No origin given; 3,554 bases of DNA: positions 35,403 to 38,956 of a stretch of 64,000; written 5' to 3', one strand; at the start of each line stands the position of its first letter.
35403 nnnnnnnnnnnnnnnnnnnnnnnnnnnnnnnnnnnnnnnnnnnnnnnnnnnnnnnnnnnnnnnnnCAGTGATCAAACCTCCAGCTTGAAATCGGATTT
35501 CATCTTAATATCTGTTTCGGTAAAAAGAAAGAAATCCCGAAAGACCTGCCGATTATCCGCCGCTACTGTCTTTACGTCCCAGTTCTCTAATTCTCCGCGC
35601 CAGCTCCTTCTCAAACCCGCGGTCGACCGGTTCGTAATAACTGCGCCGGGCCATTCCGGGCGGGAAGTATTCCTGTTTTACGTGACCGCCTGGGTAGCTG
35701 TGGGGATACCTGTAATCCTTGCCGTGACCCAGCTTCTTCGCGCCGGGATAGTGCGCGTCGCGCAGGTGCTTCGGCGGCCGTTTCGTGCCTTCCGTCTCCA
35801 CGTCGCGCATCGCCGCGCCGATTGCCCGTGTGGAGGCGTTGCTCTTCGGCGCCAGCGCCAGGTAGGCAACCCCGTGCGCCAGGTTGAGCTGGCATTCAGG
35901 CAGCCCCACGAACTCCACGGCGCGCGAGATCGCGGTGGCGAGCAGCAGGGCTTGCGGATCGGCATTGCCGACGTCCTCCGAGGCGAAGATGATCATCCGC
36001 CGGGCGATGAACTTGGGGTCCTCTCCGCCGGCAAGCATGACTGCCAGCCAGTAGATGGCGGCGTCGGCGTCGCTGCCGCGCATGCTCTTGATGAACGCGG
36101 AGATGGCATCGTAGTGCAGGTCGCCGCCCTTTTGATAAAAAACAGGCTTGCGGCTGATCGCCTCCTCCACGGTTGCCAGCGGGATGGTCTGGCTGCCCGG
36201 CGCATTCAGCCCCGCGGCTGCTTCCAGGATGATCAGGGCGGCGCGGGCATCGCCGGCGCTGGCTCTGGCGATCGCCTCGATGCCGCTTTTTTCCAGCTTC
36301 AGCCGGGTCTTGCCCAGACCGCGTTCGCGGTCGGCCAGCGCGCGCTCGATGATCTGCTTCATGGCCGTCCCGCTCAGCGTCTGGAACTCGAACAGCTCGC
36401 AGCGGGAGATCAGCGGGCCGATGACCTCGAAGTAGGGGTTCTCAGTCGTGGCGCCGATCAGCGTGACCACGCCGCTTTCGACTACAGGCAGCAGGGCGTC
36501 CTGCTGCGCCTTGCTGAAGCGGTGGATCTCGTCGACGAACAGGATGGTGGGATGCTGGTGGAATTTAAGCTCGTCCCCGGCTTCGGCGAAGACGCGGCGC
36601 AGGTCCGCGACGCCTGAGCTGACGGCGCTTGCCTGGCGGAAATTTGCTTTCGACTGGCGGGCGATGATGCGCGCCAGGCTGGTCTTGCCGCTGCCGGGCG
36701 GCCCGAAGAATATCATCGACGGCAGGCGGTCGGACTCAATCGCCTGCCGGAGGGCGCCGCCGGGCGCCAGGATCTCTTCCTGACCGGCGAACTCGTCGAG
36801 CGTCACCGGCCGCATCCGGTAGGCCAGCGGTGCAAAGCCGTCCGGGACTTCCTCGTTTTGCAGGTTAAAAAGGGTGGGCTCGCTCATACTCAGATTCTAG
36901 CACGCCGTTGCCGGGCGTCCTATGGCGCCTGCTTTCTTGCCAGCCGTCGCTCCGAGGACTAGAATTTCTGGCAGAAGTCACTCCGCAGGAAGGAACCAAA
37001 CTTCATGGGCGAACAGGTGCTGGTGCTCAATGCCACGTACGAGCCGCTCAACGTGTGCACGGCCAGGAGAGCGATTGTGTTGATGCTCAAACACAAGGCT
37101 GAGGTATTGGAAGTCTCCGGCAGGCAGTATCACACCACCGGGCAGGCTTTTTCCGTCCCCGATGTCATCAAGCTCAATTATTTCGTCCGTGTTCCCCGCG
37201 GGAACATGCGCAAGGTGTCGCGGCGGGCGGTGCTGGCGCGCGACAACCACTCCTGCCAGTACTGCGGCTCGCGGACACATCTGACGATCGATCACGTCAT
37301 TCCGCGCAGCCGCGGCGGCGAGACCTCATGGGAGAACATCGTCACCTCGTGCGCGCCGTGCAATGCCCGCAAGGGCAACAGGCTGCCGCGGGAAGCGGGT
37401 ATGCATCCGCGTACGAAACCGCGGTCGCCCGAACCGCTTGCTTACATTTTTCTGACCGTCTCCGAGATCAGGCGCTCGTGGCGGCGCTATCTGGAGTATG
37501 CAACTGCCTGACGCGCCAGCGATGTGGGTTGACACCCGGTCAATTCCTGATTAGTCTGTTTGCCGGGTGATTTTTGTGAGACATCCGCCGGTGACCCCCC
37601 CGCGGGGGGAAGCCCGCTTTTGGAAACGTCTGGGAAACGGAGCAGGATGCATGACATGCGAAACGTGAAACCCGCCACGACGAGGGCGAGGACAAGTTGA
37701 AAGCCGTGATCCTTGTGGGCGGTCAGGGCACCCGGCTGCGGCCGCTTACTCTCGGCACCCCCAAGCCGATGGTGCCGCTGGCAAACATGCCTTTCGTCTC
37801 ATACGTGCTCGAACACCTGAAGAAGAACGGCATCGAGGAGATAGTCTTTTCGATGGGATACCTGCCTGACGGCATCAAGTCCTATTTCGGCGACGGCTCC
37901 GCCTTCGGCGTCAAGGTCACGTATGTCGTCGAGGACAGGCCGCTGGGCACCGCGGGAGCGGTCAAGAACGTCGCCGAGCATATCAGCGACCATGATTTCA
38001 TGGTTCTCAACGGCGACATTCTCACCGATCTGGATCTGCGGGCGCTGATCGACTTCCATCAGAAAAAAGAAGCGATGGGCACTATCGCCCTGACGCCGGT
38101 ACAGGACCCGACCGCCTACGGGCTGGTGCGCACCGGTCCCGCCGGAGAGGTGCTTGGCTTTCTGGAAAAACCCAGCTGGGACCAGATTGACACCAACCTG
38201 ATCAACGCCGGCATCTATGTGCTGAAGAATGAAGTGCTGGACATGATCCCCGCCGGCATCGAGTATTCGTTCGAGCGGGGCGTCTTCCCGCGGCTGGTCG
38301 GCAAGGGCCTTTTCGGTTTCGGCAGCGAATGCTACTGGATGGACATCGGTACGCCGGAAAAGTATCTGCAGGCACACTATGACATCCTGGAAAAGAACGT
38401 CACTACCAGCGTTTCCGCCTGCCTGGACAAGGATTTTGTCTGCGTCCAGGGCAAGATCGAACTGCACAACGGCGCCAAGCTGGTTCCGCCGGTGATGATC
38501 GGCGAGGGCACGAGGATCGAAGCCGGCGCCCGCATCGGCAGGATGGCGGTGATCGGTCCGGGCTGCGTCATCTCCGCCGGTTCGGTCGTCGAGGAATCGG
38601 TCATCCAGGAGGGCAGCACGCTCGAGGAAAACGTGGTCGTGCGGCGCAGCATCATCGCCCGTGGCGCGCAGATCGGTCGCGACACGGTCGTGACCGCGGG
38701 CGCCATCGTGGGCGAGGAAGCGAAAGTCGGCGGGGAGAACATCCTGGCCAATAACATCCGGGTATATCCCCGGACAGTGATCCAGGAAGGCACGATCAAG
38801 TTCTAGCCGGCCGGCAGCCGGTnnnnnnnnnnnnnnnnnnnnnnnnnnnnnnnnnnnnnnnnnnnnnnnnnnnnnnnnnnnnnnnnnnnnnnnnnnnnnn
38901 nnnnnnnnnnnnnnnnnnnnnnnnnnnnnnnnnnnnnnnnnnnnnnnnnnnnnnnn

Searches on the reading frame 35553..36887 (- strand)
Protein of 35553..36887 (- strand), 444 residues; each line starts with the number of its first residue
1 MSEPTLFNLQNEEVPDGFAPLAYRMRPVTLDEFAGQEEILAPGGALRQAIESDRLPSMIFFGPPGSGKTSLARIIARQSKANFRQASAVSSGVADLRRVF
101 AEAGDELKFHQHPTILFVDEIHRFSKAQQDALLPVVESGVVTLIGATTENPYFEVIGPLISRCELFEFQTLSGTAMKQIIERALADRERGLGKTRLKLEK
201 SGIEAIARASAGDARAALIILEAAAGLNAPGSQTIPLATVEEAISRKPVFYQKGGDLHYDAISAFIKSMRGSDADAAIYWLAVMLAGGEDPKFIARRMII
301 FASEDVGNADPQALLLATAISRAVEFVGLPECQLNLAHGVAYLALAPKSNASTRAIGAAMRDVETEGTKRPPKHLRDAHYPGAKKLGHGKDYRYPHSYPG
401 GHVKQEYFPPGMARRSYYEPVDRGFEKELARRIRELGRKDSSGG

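Call 62: search_protein_families(library=pfam, proteins=[window:35553-36887:-], max_evalue=0.00001)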
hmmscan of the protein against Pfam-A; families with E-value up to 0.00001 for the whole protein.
window:35553-36887:- (444 aa): 6 families
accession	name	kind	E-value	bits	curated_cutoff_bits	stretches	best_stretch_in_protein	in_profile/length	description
PF12002.13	MgsA_C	-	1.1e-67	227.5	27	1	271-435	1-165/167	MgsA AAA+ ATPase C terminal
PF16193.11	AAA_assoc_2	-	1.9e-21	76.6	34.3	1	193-270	2-81/81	AAA C-terminal domain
PF00004.35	AAA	-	2.3e-16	60.9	21.2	1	58-166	1-126/131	ATPase family associated with various cellular activities (AAA)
PF05496.18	RuvB_N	-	1.2e-14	54.8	27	1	25-144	1-116/159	Holliday junction DNA helicase RuvB P-loop domain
PF13191.12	AAA_16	-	1.1e-07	32.9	32.6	0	46-82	15-51/167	AAA ATPase domain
PF00158.32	Sigma54_activat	-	3.2e-06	27.4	20.2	0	112-150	93-131/168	Sigma-54 interaction domain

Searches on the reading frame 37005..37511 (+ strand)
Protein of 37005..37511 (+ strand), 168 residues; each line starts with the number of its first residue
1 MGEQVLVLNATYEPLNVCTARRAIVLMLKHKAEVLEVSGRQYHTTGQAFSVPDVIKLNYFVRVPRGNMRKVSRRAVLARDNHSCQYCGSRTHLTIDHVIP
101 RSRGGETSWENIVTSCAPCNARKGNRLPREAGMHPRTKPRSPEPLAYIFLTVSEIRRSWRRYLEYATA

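Call 62: search_protein_families(library=pfam, proteins=[window:37005-37511:+], max_evalue=0.00001)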
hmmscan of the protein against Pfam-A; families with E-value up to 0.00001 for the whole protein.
window:37005-37511:+ (168 aa): 3 families
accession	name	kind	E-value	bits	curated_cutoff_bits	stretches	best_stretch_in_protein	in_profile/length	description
PF14279.12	HNH_5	-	1.6e-16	60.4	27.5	1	84-134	1-54/56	HNH endonuclease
PF01844.29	HNH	-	3e-16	59.7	21.4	1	84-126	1-47/47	HNH endonuclease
PF13395.12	HNH_4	-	1.2e-06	28.9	22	1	91-128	16-53/54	HNH endonuclease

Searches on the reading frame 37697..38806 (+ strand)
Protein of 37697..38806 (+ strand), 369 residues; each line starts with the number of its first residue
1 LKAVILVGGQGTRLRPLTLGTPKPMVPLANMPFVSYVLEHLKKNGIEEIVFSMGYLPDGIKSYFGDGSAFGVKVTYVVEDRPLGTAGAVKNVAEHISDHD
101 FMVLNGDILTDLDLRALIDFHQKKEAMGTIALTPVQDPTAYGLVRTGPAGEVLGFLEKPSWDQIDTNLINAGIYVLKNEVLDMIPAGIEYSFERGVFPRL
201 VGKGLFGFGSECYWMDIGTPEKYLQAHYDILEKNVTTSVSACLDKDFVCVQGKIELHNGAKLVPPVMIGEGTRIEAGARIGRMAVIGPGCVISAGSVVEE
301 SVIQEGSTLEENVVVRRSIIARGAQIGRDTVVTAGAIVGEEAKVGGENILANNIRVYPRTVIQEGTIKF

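Call 3: search_protein_families(library=pfam, proteins=[window:37697-38806:+], max_evalue=0.01)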
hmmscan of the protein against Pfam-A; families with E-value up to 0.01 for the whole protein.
window:37697-38806:+ (369 aa): 7 families
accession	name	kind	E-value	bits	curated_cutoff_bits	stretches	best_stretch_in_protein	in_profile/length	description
PF00483.29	NTP_transferase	-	1.3e-53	182.6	21.2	1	2-232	1-244/245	Nucleotidyl transferase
PF25084.1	LbH_EIF2B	-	8.4e-18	64.8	54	1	251-346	7-101/105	EIF2B subunit epsilon LbH domain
PF00132.30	Hexapep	-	1.9e-13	49.9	27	2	284-317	2-36/36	Bacterial transferase hexapeptide (six repeats)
PF12804.13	NTP_transf_3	-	1e-10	42.5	27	1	3-126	1-116/160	MobA-like NTP transferase domain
PF24894.1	Hexapep_GlmU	-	2e-08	34.7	23.3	2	267-332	20-83/104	GlmU-like, C-terminal hexapeptide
PF25087.1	GMPPB_C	-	0.0032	17.6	39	0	274-357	7-95/110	GMPPB C-terminal domain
PF25247.1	LbH_GLGC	-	0.0038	17.6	27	0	267-366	33-134/135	GLGC left-handed parallel beta-helix domain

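Call 4: search_protein_families(library=ncbifam, proteins=[window:37697-38806:+], max_evalue=0.01)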
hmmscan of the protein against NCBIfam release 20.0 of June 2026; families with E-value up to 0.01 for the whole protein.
window:37697-38806:+ (369 aa): 52 families (the best 25 are shown)
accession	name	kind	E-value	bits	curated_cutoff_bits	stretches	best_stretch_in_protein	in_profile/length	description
NF052502.1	man1P_GTase_Rv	exception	1.5e-101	339.8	440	2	2-282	2-281/352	mannose-1-phosphate guanylyltransferase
TIGR03992.1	Arch_glmU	subfamily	2.4e-60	204.5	292.1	1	1-352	1-335/393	bifunctional sugar-1-phosphate nucleotidylyltransferase/acetyltransferase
TIGR01208.1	rmlA_long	equivalog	2e-53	181.5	320.25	1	2-331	1-336/353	glucose-1-phosphate thymidylyltransferase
NF049965.1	GlMnHpPGnyltfHddC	equivalog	4.9e-39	134.2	300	1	1-224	1-215/221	D-glycero-D-manno-heptose 1-phosphate guanosyltransferase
NF045761.1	NAMPUrTaseMurU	equivalog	3e-38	131.9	250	1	1-225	1-222/226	N-acetylmuramate alpha-1-phosphate uridylyltransferase MurU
NF041173.1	Sug_nt_acttase_Thmprot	equivalog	3.8e-37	128.2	600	1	1-352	1-335/405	bifunctional sugar-1-phosphate nucleotidylyltransferase/acetyltransferase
TIGR02091.1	glgC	equivalog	3.5e-36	125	424.9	1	3-349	3-361/364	glucose-1-phosphate adenylyltransferase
NF003670.0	PRK05293.1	equivalog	2e-33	115.9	470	1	3-353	7-361/382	glucose-1-phosphate adenylyltransferase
NF041313.1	UDPGP_AglF_Halo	equivalog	2.1e-33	115.7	400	1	1-182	1-180/234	UTP--glucose-1-phosphate uridylyltransferase AglF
TIGR02623.1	G1P_cyt_trans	equivalog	1.9e-30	106.2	300.25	2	73-218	94-233/255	glucose-1-phosphate cytidylyltransferase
TIGR01173.1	glmU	equivalog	1.4e-28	100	366.85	2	1-183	1-179/452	bifunctional UDP-N-acetylglucosamine diphosphorylase/glucosamine-1-phosphate N-acetyltransferase GlmU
NF010934.1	PRK14354.1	equivalog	3.3e-28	98.4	450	2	3-181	2-177/447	bifunctional UDP-N-acetylglucosamine diphosphorylase/glucosamine-1-phosphate N-acetyltransferase GlmU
NF002023.0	PRK00844.1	subfamily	2.6e-26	92.4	458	2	3-181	9-208/408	glucose-1-phosphate adenylyltransferase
NF010935.0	PRK14355.1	equivalog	5.3e-26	91.2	718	2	2-181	5-183/459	bifunctional UDP-N-acetylglucosamine diphosphorylase/glucosamine-1-phosphate N-acetyltransferase GlmU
NF002772.0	PRK02862.1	equivalog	6.2e-26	91.1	537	3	84-166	99-186/429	glucose-1-phosphate adenylyltransferase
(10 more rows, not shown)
